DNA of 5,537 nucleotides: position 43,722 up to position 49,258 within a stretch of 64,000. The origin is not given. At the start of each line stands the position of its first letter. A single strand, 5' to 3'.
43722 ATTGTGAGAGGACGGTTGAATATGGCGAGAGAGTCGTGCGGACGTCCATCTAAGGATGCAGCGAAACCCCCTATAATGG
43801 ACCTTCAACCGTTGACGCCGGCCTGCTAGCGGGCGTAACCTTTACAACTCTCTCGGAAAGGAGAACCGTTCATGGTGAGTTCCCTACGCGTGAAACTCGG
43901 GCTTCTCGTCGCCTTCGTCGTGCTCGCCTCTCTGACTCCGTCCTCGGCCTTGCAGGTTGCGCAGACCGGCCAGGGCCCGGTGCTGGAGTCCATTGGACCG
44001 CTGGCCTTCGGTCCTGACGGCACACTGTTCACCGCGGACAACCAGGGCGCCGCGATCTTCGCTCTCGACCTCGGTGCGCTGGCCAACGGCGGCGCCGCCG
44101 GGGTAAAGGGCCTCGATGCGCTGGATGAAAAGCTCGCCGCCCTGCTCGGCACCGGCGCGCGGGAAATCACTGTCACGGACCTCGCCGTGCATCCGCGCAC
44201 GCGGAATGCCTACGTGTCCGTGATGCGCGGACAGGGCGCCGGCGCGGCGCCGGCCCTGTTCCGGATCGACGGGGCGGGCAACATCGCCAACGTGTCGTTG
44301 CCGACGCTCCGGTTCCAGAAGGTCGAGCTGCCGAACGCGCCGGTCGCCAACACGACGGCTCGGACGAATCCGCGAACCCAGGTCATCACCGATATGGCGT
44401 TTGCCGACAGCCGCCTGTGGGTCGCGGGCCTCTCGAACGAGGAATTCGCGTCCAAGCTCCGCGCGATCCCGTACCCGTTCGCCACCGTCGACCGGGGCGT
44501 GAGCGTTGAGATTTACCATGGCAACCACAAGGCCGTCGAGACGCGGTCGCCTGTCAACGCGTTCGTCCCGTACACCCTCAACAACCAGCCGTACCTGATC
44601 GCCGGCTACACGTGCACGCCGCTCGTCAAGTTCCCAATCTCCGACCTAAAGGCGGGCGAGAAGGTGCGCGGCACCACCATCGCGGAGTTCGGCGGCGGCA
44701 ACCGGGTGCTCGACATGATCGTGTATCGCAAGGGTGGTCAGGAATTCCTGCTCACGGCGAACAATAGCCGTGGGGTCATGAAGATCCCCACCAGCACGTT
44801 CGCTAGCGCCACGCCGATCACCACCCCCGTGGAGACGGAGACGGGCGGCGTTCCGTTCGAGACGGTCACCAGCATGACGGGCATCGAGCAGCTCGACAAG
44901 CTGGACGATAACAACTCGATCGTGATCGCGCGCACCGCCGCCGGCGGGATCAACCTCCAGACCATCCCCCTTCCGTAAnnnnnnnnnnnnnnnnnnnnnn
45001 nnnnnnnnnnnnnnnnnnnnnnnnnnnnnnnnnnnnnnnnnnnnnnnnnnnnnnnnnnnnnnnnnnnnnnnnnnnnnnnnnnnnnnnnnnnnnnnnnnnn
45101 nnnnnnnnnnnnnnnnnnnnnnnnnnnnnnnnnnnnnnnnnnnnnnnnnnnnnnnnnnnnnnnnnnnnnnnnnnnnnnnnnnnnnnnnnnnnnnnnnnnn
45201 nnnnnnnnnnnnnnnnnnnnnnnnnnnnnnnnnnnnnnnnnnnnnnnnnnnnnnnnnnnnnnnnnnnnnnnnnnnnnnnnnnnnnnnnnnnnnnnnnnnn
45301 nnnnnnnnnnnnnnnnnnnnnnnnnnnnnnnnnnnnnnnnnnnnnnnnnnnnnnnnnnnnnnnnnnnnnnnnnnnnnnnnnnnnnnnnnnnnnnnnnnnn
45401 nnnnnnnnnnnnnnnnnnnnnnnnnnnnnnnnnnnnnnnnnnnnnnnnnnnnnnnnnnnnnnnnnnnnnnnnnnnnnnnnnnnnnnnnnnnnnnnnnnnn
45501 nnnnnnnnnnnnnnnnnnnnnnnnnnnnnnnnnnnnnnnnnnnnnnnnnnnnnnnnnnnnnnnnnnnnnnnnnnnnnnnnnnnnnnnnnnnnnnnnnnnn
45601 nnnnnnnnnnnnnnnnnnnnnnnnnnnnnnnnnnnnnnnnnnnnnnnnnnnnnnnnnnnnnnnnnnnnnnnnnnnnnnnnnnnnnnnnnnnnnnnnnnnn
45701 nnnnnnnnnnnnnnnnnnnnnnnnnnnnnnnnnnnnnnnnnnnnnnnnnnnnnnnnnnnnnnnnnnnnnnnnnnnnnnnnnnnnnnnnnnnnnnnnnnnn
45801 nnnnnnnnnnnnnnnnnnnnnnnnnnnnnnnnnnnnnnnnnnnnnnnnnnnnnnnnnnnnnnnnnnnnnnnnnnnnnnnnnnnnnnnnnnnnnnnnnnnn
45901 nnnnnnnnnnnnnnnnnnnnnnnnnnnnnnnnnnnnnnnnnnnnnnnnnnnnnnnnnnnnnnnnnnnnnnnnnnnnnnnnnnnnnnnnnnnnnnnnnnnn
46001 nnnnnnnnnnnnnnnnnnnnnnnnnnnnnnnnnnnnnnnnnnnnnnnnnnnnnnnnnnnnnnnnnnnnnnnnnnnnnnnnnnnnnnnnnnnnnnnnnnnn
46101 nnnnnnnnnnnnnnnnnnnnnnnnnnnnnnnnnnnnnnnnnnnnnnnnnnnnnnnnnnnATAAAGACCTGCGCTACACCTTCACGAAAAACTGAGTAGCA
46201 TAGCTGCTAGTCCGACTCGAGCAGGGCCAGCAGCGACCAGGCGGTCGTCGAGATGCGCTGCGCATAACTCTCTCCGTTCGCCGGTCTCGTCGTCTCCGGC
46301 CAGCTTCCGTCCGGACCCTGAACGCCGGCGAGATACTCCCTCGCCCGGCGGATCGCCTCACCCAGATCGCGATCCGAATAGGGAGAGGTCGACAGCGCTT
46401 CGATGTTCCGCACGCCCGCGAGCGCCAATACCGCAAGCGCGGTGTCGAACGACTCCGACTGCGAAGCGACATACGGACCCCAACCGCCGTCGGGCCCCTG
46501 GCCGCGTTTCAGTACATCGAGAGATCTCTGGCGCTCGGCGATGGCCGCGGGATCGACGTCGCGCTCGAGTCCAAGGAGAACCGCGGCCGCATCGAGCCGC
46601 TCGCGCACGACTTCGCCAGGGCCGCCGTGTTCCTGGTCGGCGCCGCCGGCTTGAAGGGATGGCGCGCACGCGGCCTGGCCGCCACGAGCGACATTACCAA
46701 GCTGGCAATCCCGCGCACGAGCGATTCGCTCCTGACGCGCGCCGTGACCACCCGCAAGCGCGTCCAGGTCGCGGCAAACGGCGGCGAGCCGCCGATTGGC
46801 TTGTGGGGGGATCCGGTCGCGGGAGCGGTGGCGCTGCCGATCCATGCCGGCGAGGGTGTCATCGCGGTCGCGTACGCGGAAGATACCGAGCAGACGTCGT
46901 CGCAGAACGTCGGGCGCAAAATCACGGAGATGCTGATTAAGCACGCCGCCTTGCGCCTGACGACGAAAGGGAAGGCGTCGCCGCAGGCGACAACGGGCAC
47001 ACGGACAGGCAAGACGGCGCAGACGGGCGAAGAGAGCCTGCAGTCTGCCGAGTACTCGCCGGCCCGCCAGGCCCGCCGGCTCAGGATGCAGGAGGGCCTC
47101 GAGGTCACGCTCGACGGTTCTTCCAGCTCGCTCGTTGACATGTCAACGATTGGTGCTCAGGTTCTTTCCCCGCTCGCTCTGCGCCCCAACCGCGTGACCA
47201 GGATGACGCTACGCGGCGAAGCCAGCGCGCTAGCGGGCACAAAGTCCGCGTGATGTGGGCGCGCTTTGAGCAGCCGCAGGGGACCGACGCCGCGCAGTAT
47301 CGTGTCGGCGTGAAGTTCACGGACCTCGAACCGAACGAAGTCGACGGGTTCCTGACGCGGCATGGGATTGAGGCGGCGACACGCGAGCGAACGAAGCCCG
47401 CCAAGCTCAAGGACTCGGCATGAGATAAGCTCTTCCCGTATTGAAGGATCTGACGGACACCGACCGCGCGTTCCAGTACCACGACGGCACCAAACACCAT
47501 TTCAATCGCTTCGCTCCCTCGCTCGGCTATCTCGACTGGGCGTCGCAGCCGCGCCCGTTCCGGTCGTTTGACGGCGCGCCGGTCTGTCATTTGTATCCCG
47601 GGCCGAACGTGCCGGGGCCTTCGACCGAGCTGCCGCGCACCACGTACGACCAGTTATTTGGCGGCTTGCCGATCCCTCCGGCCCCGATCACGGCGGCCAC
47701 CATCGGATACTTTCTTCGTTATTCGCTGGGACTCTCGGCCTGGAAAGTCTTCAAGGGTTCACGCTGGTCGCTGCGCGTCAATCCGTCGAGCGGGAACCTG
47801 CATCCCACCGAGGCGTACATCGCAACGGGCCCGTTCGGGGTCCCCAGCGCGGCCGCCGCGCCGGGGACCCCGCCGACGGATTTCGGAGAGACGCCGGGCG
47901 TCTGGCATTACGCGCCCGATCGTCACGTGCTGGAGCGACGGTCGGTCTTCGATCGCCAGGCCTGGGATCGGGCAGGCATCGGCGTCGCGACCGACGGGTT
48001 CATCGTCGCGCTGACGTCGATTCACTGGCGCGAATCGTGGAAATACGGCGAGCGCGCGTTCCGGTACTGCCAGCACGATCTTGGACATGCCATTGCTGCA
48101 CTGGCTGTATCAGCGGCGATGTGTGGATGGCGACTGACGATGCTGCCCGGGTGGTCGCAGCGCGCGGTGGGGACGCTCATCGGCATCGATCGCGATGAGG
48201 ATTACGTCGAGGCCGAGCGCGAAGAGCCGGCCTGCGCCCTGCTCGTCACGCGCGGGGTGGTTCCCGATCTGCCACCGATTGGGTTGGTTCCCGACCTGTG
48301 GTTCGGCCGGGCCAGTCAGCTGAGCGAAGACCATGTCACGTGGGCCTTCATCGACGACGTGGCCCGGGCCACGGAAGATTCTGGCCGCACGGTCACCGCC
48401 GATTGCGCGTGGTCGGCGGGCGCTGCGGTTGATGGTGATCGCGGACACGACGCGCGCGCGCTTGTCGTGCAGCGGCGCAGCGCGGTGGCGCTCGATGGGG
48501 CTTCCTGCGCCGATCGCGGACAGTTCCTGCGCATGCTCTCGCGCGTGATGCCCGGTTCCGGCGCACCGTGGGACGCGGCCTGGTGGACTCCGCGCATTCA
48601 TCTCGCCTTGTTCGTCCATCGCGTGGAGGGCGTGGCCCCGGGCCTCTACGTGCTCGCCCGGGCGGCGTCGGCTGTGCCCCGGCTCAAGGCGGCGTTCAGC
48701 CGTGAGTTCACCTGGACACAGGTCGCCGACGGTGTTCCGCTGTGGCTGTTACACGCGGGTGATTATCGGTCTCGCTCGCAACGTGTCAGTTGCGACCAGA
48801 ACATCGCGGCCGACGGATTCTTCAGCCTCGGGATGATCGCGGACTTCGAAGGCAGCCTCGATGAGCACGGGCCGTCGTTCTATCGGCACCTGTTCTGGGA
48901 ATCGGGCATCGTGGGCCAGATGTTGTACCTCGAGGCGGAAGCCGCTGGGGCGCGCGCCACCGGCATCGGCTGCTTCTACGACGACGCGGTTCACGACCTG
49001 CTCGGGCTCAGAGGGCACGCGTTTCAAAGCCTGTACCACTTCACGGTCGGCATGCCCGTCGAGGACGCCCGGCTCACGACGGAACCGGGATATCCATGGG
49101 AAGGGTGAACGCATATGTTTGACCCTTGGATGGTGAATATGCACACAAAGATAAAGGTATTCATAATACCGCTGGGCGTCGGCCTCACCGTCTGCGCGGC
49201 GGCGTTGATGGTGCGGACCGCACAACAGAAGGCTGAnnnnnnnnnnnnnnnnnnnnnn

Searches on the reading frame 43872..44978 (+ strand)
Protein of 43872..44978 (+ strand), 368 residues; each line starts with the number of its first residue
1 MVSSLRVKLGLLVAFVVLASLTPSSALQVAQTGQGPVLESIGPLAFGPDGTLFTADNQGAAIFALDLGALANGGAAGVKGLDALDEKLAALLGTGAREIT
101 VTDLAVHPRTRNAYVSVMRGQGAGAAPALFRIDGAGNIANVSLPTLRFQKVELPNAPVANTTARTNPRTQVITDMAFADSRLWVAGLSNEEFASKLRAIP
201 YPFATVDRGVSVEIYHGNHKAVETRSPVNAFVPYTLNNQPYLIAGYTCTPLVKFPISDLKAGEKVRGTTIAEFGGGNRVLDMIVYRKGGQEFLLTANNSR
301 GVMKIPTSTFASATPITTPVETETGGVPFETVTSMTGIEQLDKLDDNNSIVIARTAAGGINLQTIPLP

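Call 8: search_protein_families(library=ncbifam, proteins=[window:43872-44978:+])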
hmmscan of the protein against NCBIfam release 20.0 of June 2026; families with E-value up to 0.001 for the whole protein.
window:43872-44978:+ (368 aa): 0 families

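Call 12: find_encoding_contigs(protein=window:43872-44978:+, flank=10000, max_places=6)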
Protein window:43872-44978:+ (368 aa): 6 contigs read that carry it; 4 places shown.
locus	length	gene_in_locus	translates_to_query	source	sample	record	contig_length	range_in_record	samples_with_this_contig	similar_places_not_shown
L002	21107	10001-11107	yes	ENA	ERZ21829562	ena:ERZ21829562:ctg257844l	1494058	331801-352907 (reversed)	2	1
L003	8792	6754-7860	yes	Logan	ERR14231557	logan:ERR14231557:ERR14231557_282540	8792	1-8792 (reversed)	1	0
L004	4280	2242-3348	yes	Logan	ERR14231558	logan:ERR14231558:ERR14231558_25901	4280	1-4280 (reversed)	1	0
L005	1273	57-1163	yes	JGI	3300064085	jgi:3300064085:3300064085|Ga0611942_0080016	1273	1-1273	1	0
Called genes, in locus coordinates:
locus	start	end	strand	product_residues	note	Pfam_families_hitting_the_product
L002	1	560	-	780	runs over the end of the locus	PF02861:Clp_N, PF13191:AAA_16 (faint), PF00004:AAA, PF17871:AAA_lid_9, PF00004:AAA, PF07724:AAA_2, PF07728:AAA_5, PF10431:ClpB_D2-small, +5 more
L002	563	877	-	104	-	PF02617:ClpS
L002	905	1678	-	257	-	PF09847:12TM_1 (faint), PF16949:ABC_tran_2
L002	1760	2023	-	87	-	-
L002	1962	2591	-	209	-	PF16949:ABC_tran_2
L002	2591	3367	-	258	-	PF00005:ABC_tran, PF13304:AAA_21 (weak)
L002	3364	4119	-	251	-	PF01841:Transglut_core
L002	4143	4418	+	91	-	-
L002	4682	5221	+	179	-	-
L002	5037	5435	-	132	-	-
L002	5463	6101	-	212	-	PF01812:5-FTHF_cyc-lig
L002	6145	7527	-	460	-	PF13660:DUF4147, PF05161:MOFRL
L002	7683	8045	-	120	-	-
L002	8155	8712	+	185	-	-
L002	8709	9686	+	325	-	PF00389:2-Hacid_dh, PF02826:2-Hacid_dh_C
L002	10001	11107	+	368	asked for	-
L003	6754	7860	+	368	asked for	-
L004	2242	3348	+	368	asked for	-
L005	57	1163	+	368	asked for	-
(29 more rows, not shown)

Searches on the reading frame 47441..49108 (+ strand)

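Call 8: search_protein_families(library=ncbifam, proteins=[window:47441-49108:+])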
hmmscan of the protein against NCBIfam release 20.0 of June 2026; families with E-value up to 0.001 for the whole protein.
window:47441-49108:+ (555 aa): 2 families
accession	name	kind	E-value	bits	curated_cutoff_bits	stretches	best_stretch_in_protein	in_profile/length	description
TIGR03605.1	antibiot_sagB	domain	1.2e-24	86.8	78.4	2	152-254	55-163/173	SagB family peptide dehydrogenase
TIGR04511.1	SagB_rel_DH_2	exception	1.9e-10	40.4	240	1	112-231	223-335/380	putative peptide maturation dehydrogenase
